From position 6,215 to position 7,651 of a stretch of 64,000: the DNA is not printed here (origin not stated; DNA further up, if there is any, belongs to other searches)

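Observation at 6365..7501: RdgC homolog fused to an FtsK-gamma (KOPS/XerD-binding) winged-helix domain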

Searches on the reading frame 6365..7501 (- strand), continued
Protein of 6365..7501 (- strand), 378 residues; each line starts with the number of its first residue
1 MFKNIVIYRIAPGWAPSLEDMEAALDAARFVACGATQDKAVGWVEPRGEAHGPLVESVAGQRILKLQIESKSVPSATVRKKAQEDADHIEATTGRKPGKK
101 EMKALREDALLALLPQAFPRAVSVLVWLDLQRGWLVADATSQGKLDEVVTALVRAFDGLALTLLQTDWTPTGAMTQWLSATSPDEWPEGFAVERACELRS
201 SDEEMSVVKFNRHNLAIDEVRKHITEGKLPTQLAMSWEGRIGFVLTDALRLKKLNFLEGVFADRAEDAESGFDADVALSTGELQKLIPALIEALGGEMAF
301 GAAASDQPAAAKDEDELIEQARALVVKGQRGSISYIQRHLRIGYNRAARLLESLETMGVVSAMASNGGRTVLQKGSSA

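Call 22: get_annotated_region(hit=H3, flank=6000)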
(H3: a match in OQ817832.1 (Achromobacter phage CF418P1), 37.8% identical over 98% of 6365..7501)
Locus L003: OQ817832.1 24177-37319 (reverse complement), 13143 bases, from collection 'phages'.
description: Achromobacter phage CF418P1, complete genome.
organism: Achromobacter phage CF418P1 (NCBI taxid 3043583)
taxonomy: Viruses; Duplodnaviria; Heunggongvirae; Uroviricota; Caudoviricetes
host: Achromobacter sp.; source: -; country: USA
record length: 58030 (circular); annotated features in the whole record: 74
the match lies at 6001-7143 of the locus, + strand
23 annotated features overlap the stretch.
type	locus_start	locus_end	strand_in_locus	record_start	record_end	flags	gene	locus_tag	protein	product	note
CDS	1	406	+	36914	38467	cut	-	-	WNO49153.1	hypothetical protein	rasttk_feature_creation_tool=/opt/patric-common/ runtime/bin/phanotate version 1.5.0; ...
CDS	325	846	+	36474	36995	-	-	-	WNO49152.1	hypothetical protein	rasttk_feature_creation_tool=/opt/patric-common/ runtime/bin/phanotate version 1.5.0; ...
CDS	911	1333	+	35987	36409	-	-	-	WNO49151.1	hypothetical protein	rasttk_feature_creation_tool=/opt/patric-common/ runtime/bin/phanotate version 1.5.0; ...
CDS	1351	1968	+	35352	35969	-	-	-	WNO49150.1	hypothetical protein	rasttk_feature_creation_tool=/opt/patric-common/ runtime/bin/phanotate version 1.5.0; ...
CDS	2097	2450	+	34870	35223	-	-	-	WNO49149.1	hypothetical protein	rasttk_feature_creation_tool=/opt/patric-common/ runtime/bin/phanotate version 1.5.0; ...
CDS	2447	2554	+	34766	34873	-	-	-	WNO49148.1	hypothetical protein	rasttk_feature_creation_tool=/opt/patric-common/ runtime/bin/phanotate version 1.5.0; ...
CDS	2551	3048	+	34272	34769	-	-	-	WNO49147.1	hypothetical protein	rasttk_feature_creation_tool=/opt/patric-common/ runtime/bin/phanotate version 1.5.0; ...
CDS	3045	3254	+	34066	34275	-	-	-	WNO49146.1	hypothetical protein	rasttk_feature_creation_tool=/opt/patric-common/ runtime/bin/phanotate version 1.5.0; ...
CDS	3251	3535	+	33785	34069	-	-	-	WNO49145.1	hypothetical protein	rasttk_feature_creation_tool=/opt/patric-common/ runtime/bin/phanotate version 1.5.0; ...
CDS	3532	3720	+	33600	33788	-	-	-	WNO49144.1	hypothetical protein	rasttk_feature_creation_tool=/opt/patric-common/ runtime/bin/phanotate version 1.5.0; ...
CDS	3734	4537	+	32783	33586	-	-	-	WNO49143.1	hypothetical protein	rasttk_feature_creation_tool=/opt/patric-common/ runtime/bin/phanotate version 1.5.0; ...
CDS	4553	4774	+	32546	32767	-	-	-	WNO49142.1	hypothetical protein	rasttk_feature_creation_tool=/opt/patric-common/ runtime/bin/phanotate version 1.5.0; ...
CDS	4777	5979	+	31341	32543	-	-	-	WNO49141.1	hypothetical protein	rasttk_feature_creation_tool=/opt/patric-common/ runtime/bin/phanotate version 1.5.0; ...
CDS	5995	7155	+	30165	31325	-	-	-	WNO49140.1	DNA translocase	rasttk_feature_creation_tool=/opt/patric-common/ runtime/bin/phanotate version 1.5.0; ...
CDS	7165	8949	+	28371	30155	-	-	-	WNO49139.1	hypothetical protein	rasttk_feature_creation_tool=/opt/patric-common/ runtime/bin/phanotate version 1.5.0; ...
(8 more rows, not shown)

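Call 23: get_annotated_region(hit=H28, flank=6000)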
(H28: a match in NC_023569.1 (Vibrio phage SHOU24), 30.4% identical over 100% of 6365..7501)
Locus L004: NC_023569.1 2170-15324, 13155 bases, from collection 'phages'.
description: Vibrio phage SHOU24, complete genome.
organism: Vibrio phage SHOU24 (NCBI taxid 1414739)
taxonomy: Viruses; Duplodnaviria; Heunggongvirae; Uroviricota; Caudoviricetes
host: Vibrio parahaemolyticus; source: -; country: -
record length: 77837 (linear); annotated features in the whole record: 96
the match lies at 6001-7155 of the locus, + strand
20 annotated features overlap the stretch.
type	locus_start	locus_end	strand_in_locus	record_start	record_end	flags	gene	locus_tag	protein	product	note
CDS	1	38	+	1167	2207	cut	-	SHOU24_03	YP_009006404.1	1-deoxy-D-xylulose-5-phosphate synthase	-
CDS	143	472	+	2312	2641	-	-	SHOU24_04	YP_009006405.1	hypothetical protein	-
CDS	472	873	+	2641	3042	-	-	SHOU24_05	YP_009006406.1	hypothetical protein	-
CDS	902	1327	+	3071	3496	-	-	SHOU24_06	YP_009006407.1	hypothetical protein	-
CDS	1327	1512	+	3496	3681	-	-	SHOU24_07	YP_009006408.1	hypothetical protein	-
CDS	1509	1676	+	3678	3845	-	-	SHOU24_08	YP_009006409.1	hypothetical protein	hypothetical protein CAEBREN_10674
CDS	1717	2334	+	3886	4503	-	-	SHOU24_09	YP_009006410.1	hypothetical protein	-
CDS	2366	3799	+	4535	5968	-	-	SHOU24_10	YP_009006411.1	putative DNA ligase (ATP)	-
CDS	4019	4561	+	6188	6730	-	-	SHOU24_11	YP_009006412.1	transcriptional regulator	-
CDS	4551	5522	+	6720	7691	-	-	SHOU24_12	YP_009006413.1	hypothetical protein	-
CDS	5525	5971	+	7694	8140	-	-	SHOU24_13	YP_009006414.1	phosphatase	hypothetical protein VPLG_00166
CDS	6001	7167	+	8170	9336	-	-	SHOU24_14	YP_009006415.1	exonuclease recombination-associated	-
CDS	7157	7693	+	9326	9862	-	-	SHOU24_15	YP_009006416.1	DNA polymerase exonuclease subunit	-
CDS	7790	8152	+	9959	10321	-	-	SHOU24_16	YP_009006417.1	hypothetical protein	-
CDS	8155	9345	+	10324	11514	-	-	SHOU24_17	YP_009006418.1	hypothetical protein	hypothetical protein VPAG_00073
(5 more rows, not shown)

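Call 24: get_annotated_region(hit=H33, flank=6000)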
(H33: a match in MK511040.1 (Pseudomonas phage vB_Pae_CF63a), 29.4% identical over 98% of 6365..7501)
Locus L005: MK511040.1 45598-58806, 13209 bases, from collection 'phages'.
description: Pseudomonas phage vB_Pae_CF63a, partial genome.
organism: Pseudomonas phage vB_Pae_CF63a (NCBI taxid 2563582)
taxonomy: Viruses; Duplodnaviria; Heunggongvirae; Uroviricota; Caudoviricetes; Hollowayvirus
host: Pseudomonas aeruginosa; source: lung of cystic fibrosis patients; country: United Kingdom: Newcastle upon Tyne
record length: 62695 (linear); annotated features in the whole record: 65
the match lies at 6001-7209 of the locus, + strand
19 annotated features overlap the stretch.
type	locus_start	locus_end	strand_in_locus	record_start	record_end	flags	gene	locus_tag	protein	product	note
CDS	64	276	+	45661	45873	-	-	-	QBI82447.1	hypothetical protein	-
CDS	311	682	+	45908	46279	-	-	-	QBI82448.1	carbon storage regulator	-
CDS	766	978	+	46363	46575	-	-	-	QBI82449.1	hypothetical protein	-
CDS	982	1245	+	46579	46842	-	-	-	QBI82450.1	hypothetical protein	-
CDS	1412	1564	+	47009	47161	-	-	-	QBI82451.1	hypothetical protein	-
CDS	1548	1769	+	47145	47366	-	-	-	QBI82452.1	hypothetical protein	FIG00955112: hypothetical protein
CDS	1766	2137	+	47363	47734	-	-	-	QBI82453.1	hypothetical protein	-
CDS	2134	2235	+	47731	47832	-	-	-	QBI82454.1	hypothetical protein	-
CDS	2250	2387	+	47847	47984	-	-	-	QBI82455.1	hypothetical protein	-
CDS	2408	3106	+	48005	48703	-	-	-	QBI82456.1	hypothetical protein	-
CDS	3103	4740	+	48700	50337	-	-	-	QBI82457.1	hypothetical protein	-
CDS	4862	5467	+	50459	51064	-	-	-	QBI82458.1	DNA polymerase III alpha subunit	-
CDS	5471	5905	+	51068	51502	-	-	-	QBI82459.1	single-stranded DNA-binding protein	-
CDS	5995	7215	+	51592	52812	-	-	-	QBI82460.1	DNA recombination-dependent growth factor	DNA recombination-dependent growth factor RdgC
CDS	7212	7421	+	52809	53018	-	-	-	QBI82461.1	SOS-response repressor and protease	SOS-response repressor and protease LexA (ACLAME 577)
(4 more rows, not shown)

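Call 25: get_annotated_region(hit=H2, flank=3000)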
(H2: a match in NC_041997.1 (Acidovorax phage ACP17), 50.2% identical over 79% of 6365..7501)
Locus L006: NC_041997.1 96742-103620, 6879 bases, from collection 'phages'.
description: Acidovorax phage ACP17, complete genome.
organism: Acidovorax phage ACP17 (NCBI taxid 2010329)
taxonomy: Viruses; Duplodnaviria; Heunggongvirae; Uroviricota; Caudoviricetes; Busanvirus; Busanvirus ACP17
host: Acidovorax citrulli; source: -; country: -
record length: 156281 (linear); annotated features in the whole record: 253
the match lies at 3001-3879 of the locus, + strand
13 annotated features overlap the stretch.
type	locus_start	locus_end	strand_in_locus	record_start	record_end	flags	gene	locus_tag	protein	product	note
CDS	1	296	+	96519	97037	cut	-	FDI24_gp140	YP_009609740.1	endolysin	Conserved domain protein;spore cortex-lytic enzyme precursor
CDS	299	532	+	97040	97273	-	-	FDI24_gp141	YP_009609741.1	hypothetical protein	-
CDS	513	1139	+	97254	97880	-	-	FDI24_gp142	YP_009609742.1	hypothetical protein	hypothetical protein;putative DNA helicase loader protein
CDS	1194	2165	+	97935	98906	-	-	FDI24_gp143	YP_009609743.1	single strand DNA binding protein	Single stranded DNA-binding protein, phage-asso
CDS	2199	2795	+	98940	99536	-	-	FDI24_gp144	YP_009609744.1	exonuclease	T4-like phage DexA exonuclease A T4 GC1472;T4-like phage DexA exonuclease A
CDS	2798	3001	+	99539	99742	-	-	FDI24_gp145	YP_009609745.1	hypothetical protein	-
CDS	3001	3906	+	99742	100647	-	-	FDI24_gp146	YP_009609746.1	exonuclease recombination-associated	DNA recombination-dependent growth factor C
CDS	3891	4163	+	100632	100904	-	-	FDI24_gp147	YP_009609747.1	hypothetical protein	gene 66 protein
CDS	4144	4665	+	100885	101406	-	-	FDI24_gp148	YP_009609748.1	hypothetical protein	-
CDS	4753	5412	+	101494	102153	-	-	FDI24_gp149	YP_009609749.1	hypothetical protein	-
CDS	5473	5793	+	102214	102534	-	-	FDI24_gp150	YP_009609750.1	hypothetical protein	-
CDS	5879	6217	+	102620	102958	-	-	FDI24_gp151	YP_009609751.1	hypothetical protein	-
CDS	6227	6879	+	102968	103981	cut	-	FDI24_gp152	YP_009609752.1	hypothetical protein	-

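Call 26: get_annotated_region(hit=H5, flank=3000)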
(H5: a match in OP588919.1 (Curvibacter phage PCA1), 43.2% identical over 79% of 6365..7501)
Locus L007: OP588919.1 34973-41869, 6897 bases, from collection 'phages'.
description: Curvibacter phage PCA1, partial genome.
organism: Curvibacter phage PCA1 (NCBI taxid 2995628)
taxonomy: Viruses; Duplodnaviria; Heunggongvirae; Uroviricota; Caudoviricetes
host: Curvibacter sp. AEP1.3; source: Bioturm lake, Kiel University; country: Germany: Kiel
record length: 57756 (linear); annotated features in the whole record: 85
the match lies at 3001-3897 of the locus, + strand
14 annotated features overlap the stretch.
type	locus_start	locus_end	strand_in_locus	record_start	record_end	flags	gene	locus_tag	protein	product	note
CDS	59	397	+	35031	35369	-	-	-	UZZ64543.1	hypothetical protein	-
CDS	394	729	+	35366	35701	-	-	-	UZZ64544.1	transcriptional regulator MarR family protein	-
CDS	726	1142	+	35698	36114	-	-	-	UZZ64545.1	hypothetical protein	-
CDS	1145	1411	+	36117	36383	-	-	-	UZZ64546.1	hypothetical protein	-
CDS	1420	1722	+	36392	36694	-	-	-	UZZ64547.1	hypothetical protein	-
CDS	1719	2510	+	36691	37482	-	-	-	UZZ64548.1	ParB-like partition protein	-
CDS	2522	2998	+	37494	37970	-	-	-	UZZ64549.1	hypothetical protein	-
CDS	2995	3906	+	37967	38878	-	-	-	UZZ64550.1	exonuclease recombination-associated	-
CDS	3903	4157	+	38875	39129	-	-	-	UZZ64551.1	hypothetical protein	-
CDS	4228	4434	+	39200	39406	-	-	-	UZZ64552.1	hypothetical protein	-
CDS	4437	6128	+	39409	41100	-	-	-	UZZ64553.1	hypothetical protein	-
CDS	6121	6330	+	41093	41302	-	-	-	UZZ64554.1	hypothetical protein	-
CDS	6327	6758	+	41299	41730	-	-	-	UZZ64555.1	hypothetical protein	-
CDS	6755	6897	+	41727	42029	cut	-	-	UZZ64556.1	hypothetical protein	-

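Call 27: get_annotated_region(hit=H20, flank=3000)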
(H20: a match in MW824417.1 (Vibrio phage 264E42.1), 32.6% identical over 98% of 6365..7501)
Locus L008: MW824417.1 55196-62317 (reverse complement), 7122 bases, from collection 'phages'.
description: Vibrio phage 264E42.1, complete genome.
organism: Vibrio phage 264E42.1 (NCBI taxid 2859320)
taxonomy: Viruses; Duplodnaviria; Heunggongvirae; Uroviricota; Caudoviricetes
host: Vibrio crassostreae; source: filtered seawater; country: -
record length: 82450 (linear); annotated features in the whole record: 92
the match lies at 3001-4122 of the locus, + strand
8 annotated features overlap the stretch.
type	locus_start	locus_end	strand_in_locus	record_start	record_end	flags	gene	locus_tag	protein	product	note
CDS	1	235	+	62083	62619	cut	-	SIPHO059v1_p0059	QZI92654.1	hypothetical protein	-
CDS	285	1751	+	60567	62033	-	-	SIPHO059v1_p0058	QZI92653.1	hypothetical protein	conserved protein of unknown function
CDS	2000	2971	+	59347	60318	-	-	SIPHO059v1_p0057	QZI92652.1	hypothetical protein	-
CDS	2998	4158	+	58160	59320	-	-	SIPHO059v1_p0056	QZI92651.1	DNA recombination-dependent growth factor C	-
CDS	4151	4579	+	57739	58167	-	-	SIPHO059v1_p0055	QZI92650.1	hypothetical protein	-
CDS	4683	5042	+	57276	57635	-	-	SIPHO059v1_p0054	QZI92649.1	hypothetical protein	conserved protein of unknown function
CDS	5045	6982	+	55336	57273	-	-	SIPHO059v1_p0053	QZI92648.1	hypothetical protein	-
CDS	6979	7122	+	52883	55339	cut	-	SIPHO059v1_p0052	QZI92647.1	hypothetical protein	-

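Call 28: search_protein_families(library=pfam, proteins=[L003:5995-7155:+, L004:6001-7167:+, L005:5995-7215:+, L006:3001-3906:+, L007:2995-3906:+, L008:2998-4158:+, P0007, P0030, P0099], max_evalue=0.001)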
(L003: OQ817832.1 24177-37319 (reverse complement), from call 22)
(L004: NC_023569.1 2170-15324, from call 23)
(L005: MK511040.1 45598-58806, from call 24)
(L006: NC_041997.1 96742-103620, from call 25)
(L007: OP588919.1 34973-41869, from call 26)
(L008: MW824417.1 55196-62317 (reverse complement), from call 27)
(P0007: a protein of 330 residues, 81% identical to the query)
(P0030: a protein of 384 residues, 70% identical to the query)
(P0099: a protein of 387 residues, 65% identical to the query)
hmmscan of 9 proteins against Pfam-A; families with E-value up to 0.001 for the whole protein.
L003:5995-7155:+ (386 aa): 2 families
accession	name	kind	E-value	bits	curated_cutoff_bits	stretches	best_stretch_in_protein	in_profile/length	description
PF04381.17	RdgC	-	1.1e-86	291.3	25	1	3-297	2-298/298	Putative exonuclease, RdgC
PF09397.16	FtsK_gamma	-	3.3e-20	72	30.6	1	325-383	3-61/63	Ftsk gamma domain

L004:6001-7167:+ (388 aa): 2 families
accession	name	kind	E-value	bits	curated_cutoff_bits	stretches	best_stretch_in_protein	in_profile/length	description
PF04381.17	RdgC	-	3.8e-94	315.8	25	1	1-299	1-297/298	Putative exonuclease, RdgC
PF09397.16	FtsK_gamma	-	7.4e-18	64.5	30.6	1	321-378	5-62/63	Ftsk gamma domain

L005:5995-7215:+ (406 aa): 2 families
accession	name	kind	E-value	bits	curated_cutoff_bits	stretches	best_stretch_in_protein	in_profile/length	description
PF04381.17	RdgC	-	7.5e-107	357.5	25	1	1-300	1-298/298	Putative exonuclease, RdgC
PF09397.16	FtsK_gamma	-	2.4e-23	82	30.6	1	349-405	5-61/63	Ftsk gamma domain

L006:3001-3906:+ (301 aa): 1 family
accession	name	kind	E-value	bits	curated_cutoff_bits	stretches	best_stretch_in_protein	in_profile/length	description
PF04381.17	RdgC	-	4.5e-103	345.1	25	1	2-293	3-298/298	Putative exonuclease, RdgC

L007:2995-3906:+ (303 aa): 1 family
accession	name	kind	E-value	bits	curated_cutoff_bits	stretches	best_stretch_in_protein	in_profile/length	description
PF04381.17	RdgC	-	4.3e-86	289.3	25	1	4-300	3-298/298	Putative exonuclease, RdgC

L008:2998-4158:+ (386 aa): 2 families
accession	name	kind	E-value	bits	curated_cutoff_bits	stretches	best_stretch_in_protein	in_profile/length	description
PF04381.17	RdgC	-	6.6e-97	324.8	25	1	1-299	1-297/298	Putative exonuclease, RdgC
PF09397.16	FtsK_gamma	-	8.4e-24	83.5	30.6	1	317-376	3-62/63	Ftsk gamma domain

P0007 (330 aa): 1 family
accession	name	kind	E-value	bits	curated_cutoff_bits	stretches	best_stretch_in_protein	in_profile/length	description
PF04381.17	RdgC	-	3.8e-100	335.5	25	1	2-297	3-298/298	Putative exonuclease, RdgC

P0030 (384 aa): 2 families
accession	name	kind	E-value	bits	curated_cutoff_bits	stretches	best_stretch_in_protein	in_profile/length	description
PF04381.17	RdgC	-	2.9e-90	303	25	1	2-300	3-298/298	Putative exonuclease, RdgC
PF09397.16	FtsK_gamma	-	2.5e-23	82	30.6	1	323-382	3-62/63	Ftsk gamma domain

P0099 (387 aa): 2 families
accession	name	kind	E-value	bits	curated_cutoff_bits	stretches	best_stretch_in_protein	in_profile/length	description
PF04381.17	RdgC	-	1.4e-92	310.6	25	1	2-297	3-298/298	Putative exonuclease, RdgC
PF09397.16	FtsK_gamma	-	1.1e-21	76.8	30.6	1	324-383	2-61/63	Ftsk gamma domain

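Call 44: find_related_loci(query=A1, collection=genome_contigs, flank=8000)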
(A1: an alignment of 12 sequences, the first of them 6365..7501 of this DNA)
Query A1 (378 aa) in genome_contigs; peptide patterns used: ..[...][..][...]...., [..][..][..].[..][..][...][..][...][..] (x = any residue, [..] = any of these).
600 stretches matched a pattern (row limit reached: there are more); 593 encode a relative of the query (tblastn E <= 1e-3); the best 80 are kept; 80 distinct loci.
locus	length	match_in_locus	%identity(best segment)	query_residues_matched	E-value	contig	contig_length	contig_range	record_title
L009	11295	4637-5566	79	1-310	3e-161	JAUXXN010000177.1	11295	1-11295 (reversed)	MAG: Hydrogenophaga sp. isolate C17_concoct.bin.39 C17_k141_33843, whole genome shotgun sequence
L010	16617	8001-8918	79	1-306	6e-161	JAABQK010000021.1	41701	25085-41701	MAG: Hydrogenophaga sp. isolate S05.Bin024 NODE_21_length_41701_cov_9.05644, whole genome shotgun sequence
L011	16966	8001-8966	71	1-314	1e-146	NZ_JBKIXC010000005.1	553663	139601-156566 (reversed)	Hydrogenophaga sp. RWCD_12 5, whole genome shotgun sequence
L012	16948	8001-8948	70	1-314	2e-142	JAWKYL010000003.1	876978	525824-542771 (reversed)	MAG: Burkholderiaceae bacterium isolate BC1.77 BC1.77.fa-3, whole genome shotgun sequence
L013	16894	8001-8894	59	1-301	2e-117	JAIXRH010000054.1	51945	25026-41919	MAG: Comamonadaceae bacterium isolate C4_MAG_00057 pond_C4_MAG_00057_000000000007, whole genome shotgun sequence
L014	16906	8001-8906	54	1-302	5e-100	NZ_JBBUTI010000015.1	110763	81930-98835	Ideonella margarita strain LYT19W LYT19W_ctg015, whole genome shotgun sequence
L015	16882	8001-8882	51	1-297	3e-100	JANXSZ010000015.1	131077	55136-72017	MAG: Betaproteobacteria bacterium isolate 338R_metabat_122 338R_k141_1031877, whole genome shotgun sequence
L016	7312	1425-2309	48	1-298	9e-95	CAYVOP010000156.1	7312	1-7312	MAG TPA_asm: uncultured Aquabacterium sp. isolate SRP257259_co1_35 genome assembly, contig: NODE_16925_length_7312_cov_1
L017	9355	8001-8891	51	1-298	8e-90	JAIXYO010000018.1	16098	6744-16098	MAG: Rubrivivax sp. isolate D8_MAG_00017 pond_D8_MAG_00017_000000000038, whole genome shotgun sequence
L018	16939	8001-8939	50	1-317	4e-84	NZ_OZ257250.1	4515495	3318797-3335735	MAG: Methylibium sp. isolate 05c6f7cf-6fb8-41db-8ebe-f22034b12dec chromosome 1, complete sequence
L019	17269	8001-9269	38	1-378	7e-79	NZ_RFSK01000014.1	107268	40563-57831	MAG: Janthinobacterium sp. isolate WB4_6_113 contig_100_13, whole genome shotgun sequence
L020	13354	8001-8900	41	2-299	2e-67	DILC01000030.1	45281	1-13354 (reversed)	MAG TPA_asm: Rhodocyclaceae bacterium UBA5602 UBA5602_contig_6157, whole genome shotgun sequence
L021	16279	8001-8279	51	288-378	3e-19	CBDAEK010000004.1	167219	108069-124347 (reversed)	Oxalobacteraceae bacterium isolate MsE-6 genome assembly, contig: MsE-6-c5, whole genome shotgun sequence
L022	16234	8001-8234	58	294-372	8e-19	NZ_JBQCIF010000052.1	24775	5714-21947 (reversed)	MAG: Trinickia sp. isolate bin787 k141_452268, whole genome shotgun sequence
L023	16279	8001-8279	51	288-378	1e-18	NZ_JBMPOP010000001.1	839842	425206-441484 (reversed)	Undibacterium sp. Di24W NODE_1_length_839842_cov_60.412821_1, whole genome shotgun sequence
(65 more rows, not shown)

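Call 45: find_related_loci(query=A1, collection=viral_contigs, flank=8000)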
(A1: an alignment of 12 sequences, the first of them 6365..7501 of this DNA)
Query A1 (378 aa) in viral_contigs; peptide patterns used: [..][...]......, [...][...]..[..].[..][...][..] (x = any residue, [..] = any of these).
599 stretches matched a pattern (row limit reached: there are more); 537 encode a relative of the query (tblastn E <= 1e-3); the best 80 are kept; 80 distinct loci.
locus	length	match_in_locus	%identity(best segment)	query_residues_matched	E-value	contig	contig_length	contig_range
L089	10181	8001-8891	73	1-298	1e-144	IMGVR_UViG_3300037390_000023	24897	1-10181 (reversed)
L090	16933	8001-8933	69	1-308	4e-138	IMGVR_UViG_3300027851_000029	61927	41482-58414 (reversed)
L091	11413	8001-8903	70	1-298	1e-136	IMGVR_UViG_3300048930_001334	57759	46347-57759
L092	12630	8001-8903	70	1-298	1e-136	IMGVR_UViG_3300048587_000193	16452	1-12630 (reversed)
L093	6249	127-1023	66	1-298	7e-125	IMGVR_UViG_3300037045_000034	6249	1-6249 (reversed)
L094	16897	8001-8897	66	1-298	1e-124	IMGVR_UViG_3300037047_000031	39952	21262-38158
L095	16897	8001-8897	64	1-298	1e-120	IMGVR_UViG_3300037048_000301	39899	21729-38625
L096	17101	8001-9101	53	1-372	3e-120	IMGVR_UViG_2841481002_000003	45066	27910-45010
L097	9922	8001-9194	50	1-372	1e-116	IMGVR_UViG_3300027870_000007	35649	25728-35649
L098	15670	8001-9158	49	1-373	2e-114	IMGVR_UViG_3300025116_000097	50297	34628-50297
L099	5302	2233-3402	49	1-372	2e-114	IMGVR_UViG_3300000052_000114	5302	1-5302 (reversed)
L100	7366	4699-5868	49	1-372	3e-114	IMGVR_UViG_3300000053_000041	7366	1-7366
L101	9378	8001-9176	48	1-372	6e-113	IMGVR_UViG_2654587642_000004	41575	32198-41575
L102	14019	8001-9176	48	1-372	6e-113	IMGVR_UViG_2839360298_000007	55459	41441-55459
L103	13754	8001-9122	49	1-372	1e-111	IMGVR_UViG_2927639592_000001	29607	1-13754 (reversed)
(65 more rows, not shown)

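Call 58: search_protein_families(library=padloc, proteins=[window:6365-7501:-], max_evalue=0.001)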
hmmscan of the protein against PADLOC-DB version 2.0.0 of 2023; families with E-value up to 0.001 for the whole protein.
window:6365-7501:- (378 aa): 0 families
